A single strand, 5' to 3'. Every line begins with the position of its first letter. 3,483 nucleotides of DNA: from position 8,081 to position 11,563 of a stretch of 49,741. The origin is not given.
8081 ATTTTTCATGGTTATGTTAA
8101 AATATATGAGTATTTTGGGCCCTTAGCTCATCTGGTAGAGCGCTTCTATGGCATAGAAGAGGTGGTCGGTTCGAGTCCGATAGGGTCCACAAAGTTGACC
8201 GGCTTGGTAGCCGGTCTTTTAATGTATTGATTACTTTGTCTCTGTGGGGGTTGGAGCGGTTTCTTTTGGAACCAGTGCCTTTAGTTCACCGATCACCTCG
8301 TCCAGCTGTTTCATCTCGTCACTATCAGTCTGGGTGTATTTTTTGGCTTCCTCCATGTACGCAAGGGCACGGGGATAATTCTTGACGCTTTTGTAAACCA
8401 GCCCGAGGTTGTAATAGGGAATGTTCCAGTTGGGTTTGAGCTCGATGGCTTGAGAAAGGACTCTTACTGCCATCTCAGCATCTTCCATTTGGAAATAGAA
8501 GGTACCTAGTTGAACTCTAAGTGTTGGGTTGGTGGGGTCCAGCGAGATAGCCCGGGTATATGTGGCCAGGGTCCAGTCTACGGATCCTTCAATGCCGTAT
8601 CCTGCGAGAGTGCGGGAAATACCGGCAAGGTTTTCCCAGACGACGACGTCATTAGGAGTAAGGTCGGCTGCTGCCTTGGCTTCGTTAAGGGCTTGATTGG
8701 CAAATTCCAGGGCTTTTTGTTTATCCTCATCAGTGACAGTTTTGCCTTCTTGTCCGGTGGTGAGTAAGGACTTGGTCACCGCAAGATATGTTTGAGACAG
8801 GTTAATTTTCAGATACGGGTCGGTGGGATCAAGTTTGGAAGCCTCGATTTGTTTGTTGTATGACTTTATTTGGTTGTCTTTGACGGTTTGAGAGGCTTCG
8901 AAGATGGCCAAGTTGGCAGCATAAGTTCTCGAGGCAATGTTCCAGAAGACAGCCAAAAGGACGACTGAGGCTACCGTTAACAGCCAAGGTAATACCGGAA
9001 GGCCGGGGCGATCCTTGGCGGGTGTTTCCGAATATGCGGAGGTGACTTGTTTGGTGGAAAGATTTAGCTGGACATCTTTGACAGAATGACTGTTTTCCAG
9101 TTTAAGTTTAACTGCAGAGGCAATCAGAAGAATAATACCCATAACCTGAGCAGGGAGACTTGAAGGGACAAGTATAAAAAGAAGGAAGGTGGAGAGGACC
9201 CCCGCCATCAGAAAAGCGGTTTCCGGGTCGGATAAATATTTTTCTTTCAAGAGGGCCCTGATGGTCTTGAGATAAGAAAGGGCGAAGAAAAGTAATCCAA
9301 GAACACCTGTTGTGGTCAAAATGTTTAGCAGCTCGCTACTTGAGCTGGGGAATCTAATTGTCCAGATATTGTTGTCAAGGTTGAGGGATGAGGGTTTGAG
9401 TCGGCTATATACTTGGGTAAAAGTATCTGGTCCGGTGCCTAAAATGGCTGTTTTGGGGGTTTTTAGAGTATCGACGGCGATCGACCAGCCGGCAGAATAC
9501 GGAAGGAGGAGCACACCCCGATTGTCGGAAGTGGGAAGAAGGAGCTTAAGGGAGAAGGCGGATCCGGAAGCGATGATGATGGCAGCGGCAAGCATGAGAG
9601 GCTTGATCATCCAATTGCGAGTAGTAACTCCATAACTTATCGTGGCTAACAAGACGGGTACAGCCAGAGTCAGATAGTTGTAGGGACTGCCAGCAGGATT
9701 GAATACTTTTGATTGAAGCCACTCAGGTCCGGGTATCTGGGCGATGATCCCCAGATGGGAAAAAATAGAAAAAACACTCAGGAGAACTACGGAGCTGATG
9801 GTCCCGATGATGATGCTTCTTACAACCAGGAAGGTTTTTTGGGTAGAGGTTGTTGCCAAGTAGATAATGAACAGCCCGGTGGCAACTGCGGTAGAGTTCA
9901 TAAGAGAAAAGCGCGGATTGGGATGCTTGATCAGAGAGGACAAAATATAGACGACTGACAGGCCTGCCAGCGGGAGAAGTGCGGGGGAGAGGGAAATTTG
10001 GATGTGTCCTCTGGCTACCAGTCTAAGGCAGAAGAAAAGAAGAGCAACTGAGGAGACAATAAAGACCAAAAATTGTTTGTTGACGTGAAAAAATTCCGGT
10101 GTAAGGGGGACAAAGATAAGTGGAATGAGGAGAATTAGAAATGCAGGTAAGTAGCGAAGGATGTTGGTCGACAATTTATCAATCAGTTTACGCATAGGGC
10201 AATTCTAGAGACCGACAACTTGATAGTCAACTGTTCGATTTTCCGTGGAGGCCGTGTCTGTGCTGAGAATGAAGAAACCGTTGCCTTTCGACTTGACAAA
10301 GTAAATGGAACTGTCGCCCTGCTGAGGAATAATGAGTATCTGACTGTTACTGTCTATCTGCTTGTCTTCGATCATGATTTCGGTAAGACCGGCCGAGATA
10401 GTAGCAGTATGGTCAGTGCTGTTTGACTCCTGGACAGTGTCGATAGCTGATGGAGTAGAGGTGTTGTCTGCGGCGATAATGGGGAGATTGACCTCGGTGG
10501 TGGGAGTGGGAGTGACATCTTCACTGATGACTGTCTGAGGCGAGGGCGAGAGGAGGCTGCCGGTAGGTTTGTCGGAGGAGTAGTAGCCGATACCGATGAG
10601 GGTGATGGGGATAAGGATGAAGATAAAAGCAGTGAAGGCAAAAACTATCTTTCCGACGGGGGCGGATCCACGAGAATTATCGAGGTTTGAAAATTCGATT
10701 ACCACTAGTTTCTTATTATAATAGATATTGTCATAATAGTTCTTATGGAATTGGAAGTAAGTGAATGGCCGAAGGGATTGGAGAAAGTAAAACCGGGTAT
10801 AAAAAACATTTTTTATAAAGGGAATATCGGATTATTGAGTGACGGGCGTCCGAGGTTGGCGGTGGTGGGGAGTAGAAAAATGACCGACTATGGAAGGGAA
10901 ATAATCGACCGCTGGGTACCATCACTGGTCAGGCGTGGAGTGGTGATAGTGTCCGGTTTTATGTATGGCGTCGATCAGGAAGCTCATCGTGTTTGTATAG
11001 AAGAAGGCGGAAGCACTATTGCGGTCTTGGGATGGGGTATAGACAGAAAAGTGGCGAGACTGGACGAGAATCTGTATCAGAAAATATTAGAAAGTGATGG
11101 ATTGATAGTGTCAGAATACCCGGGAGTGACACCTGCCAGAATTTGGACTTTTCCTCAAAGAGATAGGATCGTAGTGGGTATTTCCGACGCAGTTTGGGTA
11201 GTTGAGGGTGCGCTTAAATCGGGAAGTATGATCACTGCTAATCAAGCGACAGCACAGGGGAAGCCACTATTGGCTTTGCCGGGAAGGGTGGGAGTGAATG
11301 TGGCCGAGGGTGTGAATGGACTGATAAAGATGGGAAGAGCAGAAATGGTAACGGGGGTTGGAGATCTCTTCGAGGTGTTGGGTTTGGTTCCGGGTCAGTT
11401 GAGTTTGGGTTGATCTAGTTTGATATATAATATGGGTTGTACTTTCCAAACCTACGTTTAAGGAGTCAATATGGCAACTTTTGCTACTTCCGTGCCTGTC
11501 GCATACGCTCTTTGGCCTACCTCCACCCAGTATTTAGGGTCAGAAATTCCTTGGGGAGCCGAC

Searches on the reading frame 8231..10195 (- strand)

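Call 10: search_protein_families(library=pfam, proteins=[window:8231-10195:-], max_evalue=0.001)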
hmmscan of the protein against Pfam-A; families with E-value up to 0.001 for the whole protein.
window:8231-10195:- (654 aa): 9 families
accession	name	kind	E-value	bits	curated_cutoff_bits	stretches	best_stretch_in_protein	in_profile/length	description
PF13414.12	TPR_11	-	5.7e-12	45.6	26.8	1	567-602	4-39/42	TPR repeat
PF00515.34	TPR_1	-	5.6e-10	39.1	27.8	0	594-617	4-27/34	Tetratricopeptide repeat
PF07719.23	TPR_2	-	7.6e-10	38.6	27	0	594-621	4-31/34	Tetratricopeptide repeat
PF13431.12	TPR_17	-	1.5e-09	37.8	24.4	0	546-577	2-33/34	Tetratricopeptide repeat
PF13181.12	TPR_8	-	1.5e-08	34.6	25.7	0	560-589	4-33/34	Tetratricopeptide repeat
PF14559.12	TPR_19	-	5.3e-07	30.3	25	1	543-596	11-63/68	Tetratricopeptide repeat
PF13424.12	TPR_12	-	2.3e-05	24.9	30.1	0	559-617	5-71/77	Tetratricopeptide repeat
PF13428.12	TPR_14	-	0.00017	22.3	23.5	0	559-597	3-41/44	Tetratricopeptide repeat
PF13371.12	TPR_9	-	0.00019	21.8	35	0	542-588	14-60/73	Tetratricopeptide repeat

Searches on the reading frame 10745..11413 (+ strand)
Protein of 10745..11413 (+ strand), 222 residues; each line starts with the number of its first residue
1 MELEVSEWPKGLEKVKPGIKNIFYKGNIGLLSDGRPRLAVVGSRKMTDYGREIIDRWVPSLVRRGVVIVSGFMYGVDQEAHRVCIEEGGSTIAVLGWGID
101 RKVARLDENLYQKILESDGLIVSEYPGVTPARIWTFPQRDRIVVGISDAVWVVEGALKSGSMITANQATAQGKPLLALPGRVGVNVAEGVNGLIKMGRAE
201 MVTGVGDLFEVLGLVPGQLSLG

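Call 10: search_protein_families(library=pfam, proteins=[window:10745-11413:+], max_evalue=0.001)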
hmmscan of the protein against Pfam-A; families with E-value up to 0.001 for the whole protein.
window:10745-11413:+ (222 aa): 2 families
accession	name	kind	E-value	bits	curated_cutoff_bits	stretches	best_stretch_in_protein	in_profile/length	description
PF02481.21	DNA_processg_A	-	1.4e-57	194.7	29.6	1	5-202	14-210/212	DNA recombination-mediator protein A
PF18306.6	LDcluster4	-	0.00063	19.8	26.3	0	38-179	4-124/151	SLOG cluster4 family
